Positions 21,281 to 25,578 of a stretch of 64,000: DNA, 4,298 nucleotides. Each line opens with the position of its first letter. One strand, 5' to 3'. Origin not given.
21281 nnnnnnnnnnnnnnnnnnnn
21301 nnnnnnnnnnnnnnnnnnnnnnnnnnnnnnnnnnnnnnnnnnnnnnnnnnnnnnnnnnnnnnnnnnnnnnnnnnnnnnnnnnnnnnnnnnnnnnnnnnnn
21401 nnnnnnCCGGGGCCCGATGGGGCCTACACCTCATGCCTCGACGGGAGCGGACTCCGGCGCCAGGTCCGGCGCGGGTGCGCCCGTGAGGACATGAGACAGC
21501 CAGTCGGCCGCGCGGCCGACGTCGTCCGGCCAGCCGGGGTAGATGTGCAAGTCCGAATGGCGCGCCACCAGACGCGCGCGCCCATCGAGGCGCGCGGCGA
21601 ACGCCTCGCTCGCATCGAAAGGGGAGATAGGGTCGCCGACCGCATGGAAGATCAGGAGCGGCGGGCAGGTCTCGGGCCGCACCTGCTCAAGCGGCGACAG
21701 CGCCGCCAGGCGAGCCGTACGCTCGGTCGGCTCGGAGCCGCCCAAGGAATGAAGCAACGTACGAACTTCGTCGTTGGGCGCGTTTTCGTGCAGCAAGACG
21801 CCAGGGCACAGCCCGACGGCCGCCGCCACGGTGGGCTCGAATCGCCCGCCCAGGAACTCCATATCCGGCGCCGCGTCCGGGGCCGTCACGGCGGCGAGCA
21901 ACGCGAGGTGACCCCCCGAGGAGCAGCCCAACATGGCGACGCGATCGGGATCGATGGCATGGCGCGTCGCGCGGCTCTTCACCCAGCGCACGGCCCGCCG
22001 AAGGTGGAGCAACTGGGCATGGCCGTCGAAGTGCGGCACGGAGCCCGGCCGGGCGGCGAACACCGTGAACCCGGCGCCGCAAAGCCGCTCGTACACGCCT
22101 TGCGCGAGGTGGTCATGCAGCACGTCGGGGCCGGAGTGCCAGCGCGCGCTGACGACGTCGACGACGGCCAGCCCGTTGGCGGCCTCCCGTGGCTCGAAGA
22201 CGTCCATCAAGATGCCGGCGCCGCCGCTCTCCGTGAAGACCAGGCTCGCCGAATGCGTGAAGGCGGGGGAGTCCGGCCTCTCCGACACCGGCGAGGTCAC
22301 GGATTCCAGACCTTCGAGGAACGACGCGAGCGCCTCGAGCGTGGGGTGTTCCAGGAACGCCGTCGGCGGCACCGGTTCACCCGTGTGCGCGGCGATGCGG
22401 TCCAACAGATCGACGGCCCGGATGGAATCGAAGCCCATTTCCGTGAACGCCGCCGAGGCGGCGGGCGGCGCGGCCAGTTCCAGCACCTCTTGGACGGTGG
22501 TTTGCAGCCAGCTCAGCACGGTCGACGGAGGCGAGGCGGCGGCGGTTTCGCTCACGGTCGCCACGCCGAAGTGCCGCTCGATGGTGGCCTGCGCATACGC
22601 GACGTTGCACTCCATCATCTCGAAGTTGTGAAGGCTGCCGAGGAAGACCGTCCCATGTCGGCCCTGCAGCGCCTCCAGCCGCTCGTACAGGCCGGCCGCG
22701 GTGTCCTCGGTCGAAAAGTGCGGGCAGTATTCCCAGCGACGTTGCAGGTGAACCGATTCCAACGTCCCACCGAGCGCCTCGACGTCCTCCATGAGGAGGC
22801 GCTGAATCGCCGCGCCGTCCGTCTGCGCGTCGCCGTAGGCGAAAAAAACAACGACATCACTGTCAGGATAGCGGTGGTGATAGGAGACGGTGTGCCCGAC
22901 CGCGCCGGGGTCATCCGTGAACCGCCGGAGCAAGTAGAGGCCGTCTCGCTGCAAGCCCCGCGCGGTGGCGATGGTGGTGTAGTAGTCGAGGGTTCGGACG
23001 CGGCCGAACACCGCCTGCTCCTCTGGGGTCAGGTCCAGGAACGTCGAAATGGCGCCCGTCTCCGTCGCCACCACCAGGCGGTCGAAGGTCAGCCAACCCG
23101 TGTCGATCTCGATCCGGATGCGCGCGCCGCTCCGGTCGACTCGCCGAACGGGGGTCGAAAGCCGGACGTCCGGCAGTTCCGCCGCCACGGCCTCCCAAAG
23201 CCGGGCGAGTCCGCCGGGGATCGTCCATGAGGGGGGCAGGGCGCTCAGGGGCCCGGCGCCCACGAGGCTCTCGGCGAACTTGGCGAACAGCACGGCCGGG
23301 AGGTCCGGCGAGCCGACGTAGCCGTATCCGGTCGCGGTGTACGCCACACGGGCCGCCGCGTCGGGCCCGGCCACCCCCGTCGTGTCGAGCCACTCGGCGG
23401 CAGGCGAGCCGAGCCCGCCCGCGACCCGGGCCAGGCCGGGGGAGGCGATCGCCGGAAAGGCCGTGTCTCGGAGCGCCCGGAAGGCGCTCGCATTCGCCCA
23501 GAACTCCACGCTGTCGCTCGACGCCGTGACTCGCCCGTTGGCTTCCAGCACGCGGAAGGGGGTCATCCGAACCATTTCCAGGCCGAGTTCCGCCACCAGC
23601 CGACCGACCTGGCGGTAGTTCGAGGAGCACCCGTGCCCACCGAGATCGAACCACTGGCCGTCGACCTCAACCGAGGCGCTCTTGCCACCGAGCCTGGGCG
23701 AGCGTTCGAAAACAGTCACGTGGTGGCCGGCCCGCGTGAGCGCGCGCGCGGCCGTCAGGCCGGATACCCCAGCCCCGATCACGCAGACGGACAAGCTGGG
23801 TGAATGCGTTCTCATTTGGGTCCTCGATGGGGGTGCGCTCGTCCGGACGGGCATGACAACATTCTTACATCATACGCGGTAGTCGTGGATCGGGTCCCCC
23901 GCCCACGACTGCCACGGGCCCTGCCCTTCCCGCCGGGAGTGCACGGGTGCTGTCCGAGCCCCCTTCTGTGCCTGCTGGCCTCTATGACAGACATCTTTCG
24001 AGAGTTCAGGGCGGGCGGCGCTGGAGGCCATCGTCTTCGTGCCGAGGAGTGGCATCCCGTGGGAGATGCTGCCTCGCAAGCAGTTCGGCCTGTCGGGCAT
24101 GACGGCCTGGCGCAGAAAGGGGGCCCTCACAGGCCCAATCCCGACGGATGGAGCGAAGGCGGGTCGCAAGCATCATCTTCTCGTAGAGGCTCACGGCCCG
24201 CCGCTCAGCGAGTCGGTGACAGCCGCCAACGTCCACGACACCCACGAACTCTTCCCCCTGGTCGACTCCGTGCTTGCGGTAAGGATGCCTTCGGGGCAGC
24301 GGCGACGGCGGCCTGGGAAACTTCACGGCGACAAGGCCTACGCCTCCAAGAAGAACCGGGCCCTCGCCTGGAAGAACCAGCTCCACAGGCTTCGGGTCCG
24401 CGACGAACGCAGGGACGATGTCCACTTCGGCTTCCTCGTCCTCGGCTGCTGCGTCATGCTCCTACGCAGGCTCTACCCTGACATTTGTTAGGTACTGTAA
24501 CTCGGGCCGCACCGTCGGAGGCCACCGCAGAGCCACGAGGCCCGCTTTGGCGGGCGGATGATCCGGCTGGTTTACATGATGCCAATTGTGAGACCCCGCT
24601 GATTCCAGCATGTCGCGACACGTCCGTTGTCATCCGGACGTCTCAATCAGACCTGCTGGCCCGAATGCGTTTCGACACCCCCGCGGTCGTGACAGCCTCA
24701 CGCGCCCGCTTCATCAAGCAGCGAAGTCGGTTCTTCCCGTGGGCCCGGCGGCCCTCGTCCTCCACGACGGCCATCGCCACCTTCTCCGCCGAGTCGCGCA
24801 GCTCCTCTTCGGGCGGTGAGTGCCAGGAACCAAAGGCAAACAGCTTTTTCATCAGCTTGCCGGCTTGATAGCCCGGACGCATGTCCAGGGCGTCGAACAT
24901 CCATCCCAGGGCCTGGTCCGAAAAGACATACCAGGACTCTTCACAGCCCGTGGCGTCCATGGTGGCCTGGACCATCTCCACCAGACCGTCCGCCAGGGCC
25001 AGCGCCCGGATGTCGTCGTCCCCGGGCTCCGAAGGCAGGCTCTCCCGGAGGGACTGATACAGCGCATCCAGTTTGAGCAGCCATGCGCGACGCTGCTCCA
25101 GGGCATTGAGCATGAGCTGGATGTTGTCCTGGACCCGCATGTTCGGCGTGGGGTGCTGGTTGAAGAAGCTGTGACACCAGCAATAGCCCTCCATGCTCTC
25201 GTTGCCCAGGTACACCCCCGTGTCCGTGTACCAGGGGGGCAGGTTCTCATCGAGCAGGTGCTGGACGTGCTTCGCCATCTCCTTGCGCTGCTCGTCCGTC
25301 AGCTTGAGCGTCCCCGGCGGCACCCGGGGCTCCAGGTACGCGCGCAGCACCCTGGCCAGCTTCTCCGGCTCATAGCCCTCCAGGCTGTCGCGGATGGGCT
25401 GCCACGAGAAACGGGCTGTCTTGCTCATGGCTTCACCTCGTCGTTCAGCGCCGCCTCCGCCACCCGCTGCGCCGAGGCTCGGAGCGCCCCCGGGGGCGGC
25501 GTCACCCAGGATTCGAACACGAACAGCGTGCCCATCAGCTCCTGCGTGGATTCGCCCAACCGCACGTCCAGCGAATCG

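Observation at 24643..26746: Translationally coupled Fic-domain gene followed by two paralogous CWCH-motif proteins, abutting an IS remnant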

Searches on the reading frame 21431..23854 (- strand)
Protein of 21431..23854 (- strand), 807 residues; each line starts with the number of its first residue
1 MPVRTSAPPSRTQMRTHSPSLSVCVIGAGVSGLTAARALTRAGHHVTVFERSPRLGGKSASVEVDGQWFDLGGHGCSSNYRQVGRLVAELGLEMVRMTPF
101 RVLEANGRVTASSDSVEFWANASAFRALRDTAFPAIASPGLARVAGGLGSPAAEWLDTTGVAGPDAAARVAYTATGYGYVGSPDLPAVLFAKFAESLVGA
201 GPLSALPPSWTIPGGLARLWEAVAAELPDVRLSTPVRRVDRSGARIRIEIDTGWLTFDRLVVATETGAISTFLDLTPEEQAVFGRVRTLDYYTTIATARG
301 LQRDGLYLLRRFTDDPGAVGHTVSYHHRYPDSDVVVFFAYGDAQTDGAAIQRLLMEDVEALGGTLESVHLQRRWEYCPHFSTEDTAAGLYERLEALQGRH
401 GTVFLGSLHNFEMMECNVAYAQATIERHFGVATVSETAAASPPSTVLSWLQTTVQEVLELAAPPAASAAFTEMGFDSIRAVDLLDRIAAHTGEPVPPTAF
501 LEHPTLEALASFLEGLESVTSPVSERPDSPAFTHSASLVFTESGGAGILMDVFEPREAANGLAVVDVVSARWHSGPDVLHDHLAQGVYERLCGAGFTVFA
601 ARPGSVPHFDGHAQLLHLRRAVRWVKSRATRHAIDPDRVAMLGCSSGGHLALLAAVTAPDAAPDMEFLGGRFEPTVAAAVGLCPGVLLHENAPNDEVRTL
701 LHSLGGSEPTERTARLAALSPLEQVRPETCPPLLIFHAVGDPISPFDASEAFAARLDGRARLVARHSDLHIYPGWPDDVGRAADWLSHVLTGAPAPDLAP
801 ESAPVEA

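Call 18: search_protein_families(library=pfam, proteins=[window:21431-23854:-], max_evalue=0.01)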
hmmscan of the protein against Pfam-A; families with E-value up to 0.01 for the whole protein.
window:21431-23854:- (807 aa): 19 families
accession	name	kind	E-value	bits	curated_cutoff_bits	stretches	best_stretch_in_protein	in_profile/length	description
PF01593.30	Amino_oxidase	-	3.2e-29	102.9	19.8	1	30-405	1-415/443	Flavin containing amine oxidoreductase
PF20434.5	BD-FAE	-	1.9e-19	70.5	26.8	1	550-756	1-215/215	BD-FAE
PF13450.12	NAD_binding_8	-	1.1e-16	61.3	21.9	1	25-90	1-68/68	NAD(P)-binding Rossmann-like domain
PF00550.31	PP-binding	-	3.6e-14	53.2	20.8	1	449-513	2-67/67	Phosphopantetheine attachment site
PF01266.30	DAO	-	6.7e-09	36.2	27.9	1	23-59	2-39/353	FAD dependent oxidoreductase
PF07859.19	Abhydrolase_3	-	3e-08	34.1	25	1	619-757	53-190/210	alpha/beta hydrolase fold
PF07992.20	Pyr_redox_2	-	5.9e-07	29.6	26.1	1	14-56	136-178/291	Pyridine nucleotide-disulphide oxidoreductase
PF00070.33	Pyr_redox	-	1.3e-06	29.3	22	1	23-56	2-35/82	Pyridine nucleotide-disulphide oxidoreductase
PF12831.13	FAD_oxidored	-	1.9e-06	27.9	27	1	23-62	2-41/416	FAD dependent oxidoreductase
PF00326.27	Peptidase_S9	-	2.5e-06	27.6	22.6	0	623-660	50-87/213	Prolyl oligopeptidase family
PF00890.30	FAD_binding_2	-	5.3e-05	23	20.4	1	23-60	2-39/414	FAD binding domain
PF03486.20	HI0933_like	-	9.6e-05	22.4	50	1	22-58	2-38/244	HI0933-like protein Rossmann domain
PF01946.23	Thi4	-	0.00011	21.9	26.2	1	22-58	19-56/235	Thi4 family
PF01262.27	AlaDh_PNT_C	-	0.00041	20.3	23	1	22-54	30-62/214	Alanine dehydrogenase/PNT, C-terminal domain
PF01494.25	FAD_binding_3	-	0.00098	18.9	22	1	22-53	3-34/349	FAD binding domain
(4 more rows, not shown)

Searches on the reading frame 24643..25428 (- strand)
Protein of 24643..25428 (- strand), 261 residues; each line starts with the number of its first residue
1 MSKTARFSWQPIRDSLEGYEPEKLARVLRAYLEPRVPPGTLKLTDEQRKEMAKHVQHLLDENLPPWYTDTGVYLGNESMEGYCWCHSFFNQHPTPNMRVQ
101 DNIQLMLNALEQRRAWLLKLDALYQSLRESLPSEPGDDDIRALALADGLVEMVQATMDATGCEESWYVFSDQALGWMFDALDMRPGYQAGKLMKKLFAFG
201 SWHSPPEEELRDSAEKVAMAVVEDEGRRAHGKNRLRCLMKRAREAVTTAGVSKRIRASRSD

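Call 6: search_protein_families(library=pfam, proteins=[window:24643-25428:-], max_evalue=1)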
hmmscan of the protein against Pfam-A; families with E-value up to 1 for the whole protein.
window:24643-25428:- (261 aa): 2 families
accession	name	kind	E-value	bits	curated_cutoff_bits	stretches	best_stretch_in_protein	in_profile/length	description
PF22181.1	TarS_linker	-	0.036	14.9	27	1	29-65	35-71/100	Glycosyl transferase TarS linker domain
PF19808.4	DUF6291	-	0.18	12.4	27.2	0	178-240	9-68/79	Family of unknown function (DUF6291)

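Call 7: search_protein_families(library=ncbifam, proteins=[window:24643-25428:-], max_evalue=1)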
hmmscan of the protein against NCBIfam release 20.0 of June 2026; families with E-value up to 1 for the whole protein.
window:24643-25428:- (261 aa): 0 families

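Call 19: search_protein_families(library=padloc, proteins=[window:24643-25428:-], max_evalue=1)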
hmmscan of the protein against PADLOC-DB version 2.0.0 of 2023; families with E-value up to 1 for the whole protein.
window:24643-25428:- (261 aa): 0 families
